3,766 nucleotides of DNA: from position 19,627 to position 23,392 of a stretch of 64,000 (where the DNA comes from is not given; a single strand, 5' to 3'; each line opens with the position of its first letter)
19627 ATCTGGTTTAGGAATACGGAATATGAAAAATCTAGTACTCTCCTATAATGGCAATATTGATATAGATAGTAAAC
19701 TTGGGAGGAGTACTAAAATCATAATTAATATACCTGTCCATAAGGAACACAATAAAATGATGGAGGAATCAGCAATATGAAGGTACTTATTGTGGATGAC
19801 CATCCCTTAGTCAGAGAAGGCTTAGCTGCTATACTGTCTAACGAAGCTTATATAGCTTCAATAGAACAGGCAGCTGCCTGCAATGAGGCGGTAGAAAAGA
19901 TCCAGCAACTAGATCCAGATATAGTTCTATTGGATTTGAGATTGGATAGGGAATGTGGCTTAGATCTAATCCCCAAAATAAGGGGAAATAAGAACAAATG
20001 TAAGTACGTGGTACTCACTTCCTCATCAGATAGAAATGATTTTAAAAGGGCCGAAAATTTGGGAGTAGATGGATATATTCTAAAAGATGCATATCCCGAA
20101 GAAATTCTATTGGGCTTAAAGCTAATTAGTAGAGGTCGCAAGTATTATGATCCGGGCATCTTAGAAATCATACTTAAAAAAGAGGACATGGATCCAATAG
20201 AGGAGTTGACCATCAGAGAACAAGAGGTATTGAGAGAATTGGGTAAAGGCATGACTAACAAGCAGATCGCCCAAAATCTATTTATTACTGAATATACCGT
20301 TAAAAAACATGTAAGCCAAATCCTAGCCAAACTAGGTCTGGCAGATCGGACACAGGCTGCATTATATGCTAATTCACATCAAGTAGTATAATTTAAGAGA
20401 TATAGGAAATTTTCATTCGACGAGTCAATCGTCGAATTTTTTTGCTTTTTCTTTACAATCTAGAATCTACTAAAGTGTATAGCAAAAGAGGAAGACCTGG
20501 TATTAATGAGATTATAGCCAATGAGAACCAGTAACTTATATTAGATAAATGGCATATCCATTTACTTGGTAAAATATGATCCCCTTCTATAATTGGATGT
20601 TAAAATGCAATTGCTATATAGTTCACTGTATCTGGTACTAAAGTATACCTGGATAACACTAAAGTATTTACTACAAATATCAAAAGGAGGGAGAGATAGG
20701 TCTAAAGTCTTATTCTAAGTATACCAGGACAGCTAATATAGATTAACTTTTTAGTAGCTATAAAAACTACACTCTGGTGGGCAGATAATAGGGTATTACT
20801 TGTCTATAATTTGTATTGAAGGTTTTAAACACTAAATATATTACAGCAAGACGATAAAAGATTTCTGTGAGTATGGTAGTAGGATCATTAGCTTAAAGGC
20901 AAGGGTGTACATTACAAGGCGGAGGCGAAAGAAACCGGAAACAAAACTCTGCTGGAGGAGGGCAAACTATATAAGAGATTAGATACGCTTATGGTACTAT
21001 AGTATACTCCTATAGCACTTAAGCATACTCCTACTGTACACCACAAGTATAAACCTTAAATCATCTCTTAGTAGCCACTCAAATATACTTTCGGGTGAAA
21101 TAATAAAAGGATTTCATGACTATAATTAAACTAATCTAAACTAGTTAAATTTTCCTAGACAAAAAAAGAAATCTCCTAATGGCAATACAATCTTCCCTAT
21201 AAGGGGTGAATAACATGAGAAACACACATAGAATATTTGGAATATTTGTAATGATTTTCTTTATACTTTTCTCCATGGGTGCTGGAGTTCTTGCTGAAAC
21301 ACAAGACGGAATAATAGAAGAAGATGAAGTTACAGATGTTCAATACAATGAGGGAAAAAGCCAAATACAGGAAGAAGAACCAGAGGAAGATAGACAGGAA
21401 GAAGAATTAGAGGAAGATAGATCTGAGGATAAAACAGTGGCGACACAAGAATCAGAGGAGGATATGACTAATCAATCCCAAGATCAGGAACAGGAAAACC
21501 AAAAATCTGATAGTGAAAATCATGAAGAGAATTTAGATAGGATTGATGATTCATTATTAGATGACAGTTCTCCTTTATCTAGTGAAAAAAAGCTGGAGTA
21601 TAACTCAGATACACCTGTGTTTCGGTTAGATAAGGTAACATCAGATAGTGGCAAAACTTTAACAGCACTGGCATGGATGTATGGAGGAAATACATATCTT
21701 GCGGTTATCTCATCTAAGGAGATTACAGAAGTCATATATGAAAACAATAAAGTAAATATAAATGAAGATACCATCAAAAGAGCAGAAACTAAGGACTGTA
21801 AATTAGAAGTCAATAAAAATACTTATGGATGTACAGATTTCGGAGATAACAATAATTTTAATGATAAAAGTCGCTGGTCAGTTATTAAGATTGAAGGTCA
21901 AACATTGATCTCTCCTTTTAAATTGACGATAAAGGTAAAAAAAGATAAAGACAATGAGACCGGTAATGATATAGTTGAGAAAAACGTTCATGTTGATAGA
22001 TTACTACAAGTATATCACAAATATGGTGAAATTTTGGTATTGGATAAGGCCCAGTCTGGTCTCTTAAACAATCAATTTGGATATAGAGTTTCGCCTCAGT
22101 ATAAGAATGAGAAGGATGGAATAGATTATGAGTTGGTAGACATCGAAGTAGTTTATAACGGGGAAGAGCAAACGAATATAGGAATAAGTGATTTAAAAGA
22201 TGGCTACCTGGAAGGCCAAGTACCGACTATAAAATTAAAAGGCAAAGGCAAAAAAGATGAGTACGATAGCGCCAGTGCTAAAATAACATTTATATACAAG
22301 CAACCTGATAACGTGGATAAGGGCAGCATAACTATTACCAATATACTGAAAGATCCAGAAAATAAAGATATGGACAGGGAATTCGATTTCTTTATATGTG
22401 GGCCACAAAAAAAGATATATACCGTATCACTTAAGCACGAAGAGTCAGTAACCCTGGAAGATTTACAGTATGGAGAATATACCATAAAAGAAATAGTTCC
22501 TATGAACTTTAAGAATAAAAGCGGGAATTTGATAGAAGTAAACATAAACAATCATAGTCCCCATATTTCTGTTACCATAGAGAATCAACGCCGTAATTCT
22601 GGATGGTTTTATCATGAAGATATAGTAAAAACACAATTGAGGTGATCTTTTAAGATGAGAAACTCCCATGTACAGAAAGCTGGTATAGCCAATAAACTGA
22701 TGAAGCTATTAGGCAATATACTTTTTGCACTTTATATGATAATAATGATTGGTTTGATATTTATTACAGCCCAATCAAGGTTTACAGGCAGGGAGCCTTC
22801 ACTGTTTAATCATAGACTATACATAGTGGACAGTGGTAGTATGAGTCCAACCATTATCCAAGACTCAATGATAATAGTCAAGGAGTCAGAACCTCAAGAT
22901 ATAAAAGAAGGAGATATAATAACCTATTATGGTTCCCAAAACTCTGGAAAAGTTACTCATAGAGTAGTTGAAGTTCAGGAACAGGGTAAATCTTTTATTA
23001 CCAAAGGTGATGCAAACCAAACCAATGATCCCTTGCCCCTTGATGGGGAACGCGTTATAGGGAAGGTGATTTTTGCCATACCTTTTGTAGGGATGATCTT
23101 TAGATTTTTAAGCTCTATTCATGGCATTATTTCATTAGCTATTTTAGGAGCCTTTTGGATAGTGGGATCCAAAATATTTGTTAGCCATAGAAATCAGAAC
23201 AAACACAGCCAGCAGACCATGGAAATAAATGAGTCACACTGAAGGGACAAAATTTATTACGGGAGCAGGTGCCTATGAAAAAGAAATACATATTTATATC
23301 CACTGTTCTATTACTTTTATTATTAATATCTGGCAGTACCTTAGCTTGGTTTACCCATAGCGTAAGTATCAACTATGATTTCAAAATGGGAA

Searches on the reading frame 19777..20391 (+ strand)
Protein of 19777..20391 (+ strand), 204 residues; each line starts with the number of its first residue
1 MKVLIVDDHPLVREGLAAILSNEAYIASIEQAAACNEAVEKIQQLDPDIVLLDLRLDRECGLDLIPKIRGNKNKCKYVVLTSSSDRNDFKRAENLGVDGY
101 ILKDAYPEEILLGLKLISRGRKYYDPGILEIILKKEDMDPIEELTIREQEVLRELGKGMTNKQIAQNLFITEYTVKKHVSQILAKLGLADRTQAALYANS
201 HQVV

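Call 3: search_protein_families(library=pfam, proteins=[window:19777-20391:+], max_evalue=0.1)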
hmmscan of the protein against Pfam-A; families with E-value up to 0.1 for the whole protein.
window:19777-20391:+ (204 aa): 10 families
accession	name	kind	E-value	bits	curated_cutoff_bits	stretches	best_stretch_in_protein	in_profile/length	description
PF00072.30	Response_reg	-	1.7e-24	86.5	30.2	1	3-111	1-107/111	Response regulator receiver domain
PF00196.25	GerE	-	5.9e-19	67.9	23.5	1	143-198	2-57/57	Bacterial regulatory proteins, luxR family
PF08281.18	Sigma70_r4_2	-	2.7e-05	24.2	25.7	1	141-186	8-54/54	Sigma-70, region 4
PF04545.22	Sigma70_r4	-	0.00032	20.6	24.1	1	142-186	3-48/50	Sigma-70, region 4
PF11016.13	DUF2854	-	0.017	15.5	25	1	131-193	29-93/146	Protein of unknown function (DUF2854)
PF13384.12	HTH_23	-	0.017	15.4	24.6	1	150-181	9-40/50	Homeodomain-like domain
PF12840.13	HTH_20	-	0.072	13.5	27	0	150-189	8-48/51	Helix-turn-helix domain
PF13412.12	HTH_24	-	0.077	13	21.9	0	149-180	6-39/48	Winged helix-turn-helix DNA-binding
PF08938.16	HBS1_N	-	0.096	13.5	26.4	0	133-185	18-71/78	HBS1 N-terminus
PF14493.12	HTH_40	-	0.097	13.4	27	0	151-185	5-39/89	Helix-turn-helix domain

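Call 4: search_protein_families(library=ncbifam, proteins=[window:19777-20391:+], max_evalue=0.1)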
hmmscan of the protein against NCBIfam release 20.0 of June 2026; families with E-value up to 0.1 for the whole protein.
window:19777-20391:+ (204 aa): 115 families (the best 25 are shown)
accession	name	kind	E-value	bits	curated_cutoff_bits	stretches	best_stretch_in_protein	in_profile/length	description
NF007935.0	PRK10651.1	equivalog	2.9e-44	150.8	250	1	2-202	8-214/216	two-component system response regulator NarL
NF047785.1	respo_reg_MadR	equivalog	4.7e-41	140.4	300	1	1-200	1-204/209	MadR family response regulator transcription factor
NF052445.1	RespRegMctR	equivalog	4.4e-40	137.3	300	1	2-202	3-203/205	two-component system response regulator MctR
NF007708.0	PRK10403.1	equivalog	1.7e-37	129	343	1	2-196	8-206/215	nitrate/nitrite response regulator protein NarP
NF011896.0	PRK15369.1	equivalog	1e-31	110.2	242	1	1-191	4-197/211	two component system response regulator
NF007403.0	PRK09935.1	equivalog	5.2e-23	81.8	271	1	3-203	6-209/210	fimbria biosynthesis transcriptional regulator FimZ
NF007018.1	PRK09483.1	equivalog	1.3e-22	80.5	280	1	2-192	3-197/217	UvrY/SirA/GacA family response regulator transcription factor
NF041830.1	RR_TF_ErdR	exception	5.5e-22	78.5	390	1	2-198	3-205/213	response regulator transcription factor ErdR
NF007419.0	PRK09958.1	equivalog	2.5e-21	76.2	251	1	1-189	1-189/204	acid-sensing system DNA-binding response regulator EvgA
NF007505.1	PRK10100.1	equivalog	1.4e-18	67.3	250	1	36-201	32-202/204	biofilm master transcriptional regulator CsgD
NF007685.0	PRK10360.1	equivalog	6.1e-18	65.3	258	1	2-192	3-186/196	response regulator transcription factor UhpA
NF006900.1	PRK09390.1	equivalog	4.3e-15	55.8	255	1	2-187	6-186/203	response regulator FixJ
NF008677.0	PRK11697.1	equivalog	3.3e-14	52.8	246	1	1-119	2-117/238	two-component system response regulator BtsR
NF010684.1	PRK14084.1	equivalog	5.6e-14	52.5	375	1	1-105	1-103/254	response regulator transcription factor LytR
NF040689.1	MtrAB_MtrA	equivalog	6.6e-14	51.8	300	1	3-116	1-111/219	MtrAB system response regulator MtrA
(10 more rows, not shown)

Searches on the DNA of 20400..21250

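Call 58: search_rna_families(source=window, start=20400, end=21250, threshold=evalue, max_evalue=1)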
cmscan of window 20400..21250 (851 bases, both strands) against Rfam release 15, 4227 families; matches with E-value up to 1: 0.
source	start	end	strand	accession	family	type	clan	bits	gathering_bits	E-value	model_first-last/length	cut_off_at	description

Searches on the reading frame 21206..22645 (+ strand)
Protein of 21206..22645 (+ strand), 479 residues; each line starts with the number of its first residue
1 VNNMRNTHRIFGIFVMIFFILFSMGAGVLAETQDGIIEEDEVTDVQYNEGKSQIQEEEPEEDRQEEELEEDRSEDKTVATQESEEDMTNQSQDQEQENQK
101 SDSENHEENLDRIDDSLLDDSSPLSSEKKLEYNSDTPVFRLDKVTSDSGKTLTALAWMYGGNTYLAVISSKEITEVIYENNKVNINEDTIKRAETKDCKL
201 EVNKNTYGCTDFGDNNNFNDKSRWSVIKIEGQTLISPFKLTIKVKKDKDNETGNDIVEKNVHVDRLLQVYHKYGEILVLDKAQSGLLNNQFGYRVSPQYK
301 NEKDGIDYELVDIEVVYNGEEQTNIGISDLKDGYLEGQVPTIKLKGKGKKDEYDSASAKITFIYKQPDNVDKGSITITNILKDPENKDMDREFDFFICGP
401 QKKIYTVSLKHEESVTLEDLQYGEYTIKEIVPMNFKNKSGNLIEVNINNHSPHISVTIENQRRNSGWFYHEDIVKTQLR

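Call 3: search_protein_families(library=pfam, proteins=[window:21206-22645:+], max_evalue=0.1)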
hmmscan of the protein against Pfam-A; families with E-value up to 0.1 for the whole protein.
window:21206-22645:+ (479 aa): 3 families
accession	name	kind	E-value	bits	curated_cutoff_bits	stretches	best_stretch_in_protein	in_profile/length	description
PF17802.7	SpaA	-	0.00058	20.4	23.1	1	412-461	41-90/91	Prealbumin-like fold domain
PF22251.1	PFF1_TM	-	0.0068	16.4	32.3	1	9-116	93-211/300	Vacuolar membrane protease, transmembrane domain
PF02724.19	CDC45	-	0.022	13.5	34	1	39-114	107-180/624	CDC45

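Call 4: search_protein_families(library=ncbifam, proteins=[window:21206-22645:+], max_evalue=0.1)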
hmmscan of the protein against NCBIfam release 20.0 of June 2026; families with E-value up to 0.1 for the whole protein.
window:21206-22645:+ (479 aa): 4 families
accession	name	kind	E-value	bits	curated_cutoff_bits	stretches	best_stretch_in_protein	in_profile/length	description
NF042931.1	SAG1386_EF1546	equivalog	0.00029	21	80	1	4-95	24-100/158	SAG1386/EF1546 family surface-associated protein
NF047368.1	collar_FlbB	equivalog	0.0006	19.7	110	1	13-111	3-98/193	periplasmic-type flagellar collar protein FlbB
NF047418.1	teichoic_AuxB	equivalog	0.022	13.8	300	1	42-108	159-226/345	lipoteichoic acid stability factor AuxB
NF041383.1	Trx_VPGUxxT_two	exception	0.058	13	275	0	27-101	167-238/287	VPGUxxT family thioredoxin-like (seleno)protein, type 2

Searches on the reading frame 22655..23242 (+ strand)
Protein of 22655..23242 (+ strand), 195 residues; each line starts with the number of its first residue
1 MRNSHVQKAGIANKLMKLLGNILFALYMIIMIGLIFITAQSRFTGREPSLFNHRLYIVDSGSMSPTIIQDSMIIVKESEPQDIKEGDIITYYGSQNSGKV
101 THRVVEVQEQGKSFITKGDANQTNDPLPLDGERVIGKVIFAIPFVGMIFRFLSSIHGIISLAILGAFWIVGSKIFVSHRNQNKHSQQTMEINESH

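Call 3: search_protein_families(library=pfam, proteins=[window:22655-23242:+], max_evalue=0.1)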
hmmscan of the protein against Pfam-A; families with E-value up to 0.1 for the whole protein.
window:22655-23242:+ (195 aa): 3 families
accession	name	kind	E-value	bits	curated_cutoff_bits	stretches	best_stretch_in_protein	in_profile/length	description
PF10502.14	Peptidase_S26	-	0.00033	21.1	22.9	1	52-99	22-72/168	Signal peptidase, peptidase S26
PF00717.28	Peptidase_S24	-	0.0011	19.1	23.3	1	56-139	38-116/116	Peptidase S24-like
PF23489.1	V-ATPase_su_f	-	0.073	13.7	27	0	152-187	15-50/78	V-type proton ATPase subunit f-like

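Call 4: search_protein_families(library=ncbifam, proteins=[window:22655-23242:+], max_evalue=0.1)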
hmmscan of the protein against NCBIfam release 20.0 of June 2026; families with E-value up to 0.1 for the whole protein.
window:22655-23242:+ (195 aa): 5 families
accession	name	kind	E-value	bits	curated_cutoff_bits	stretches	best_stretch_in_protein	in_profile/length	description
TIGR02228.1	sigpep_I_arch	equivalog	3.7e-32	111.4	51.85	1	19-172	3-153/158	signal peptidase I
NF046067.1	SigPepSipWBacil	equivalog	8.9e-30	103.7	190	1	16-183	1-174/189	signal peptidase I SipW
TIGR02227.1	sigpep_I_bact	equivalog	1.7e-07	31.3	47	1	50-109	17-79/162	signal peptidase I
TIGR02754.1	sod_Ni_protease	equivalog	0.0022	18.4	63.25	1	58-124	3-70/90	nickel-type superoxide dismutase maturation protease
NF041622.1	KwaA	equivalog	0.097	12.5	100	1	22-92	109-174/182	anti-phage protein KwaA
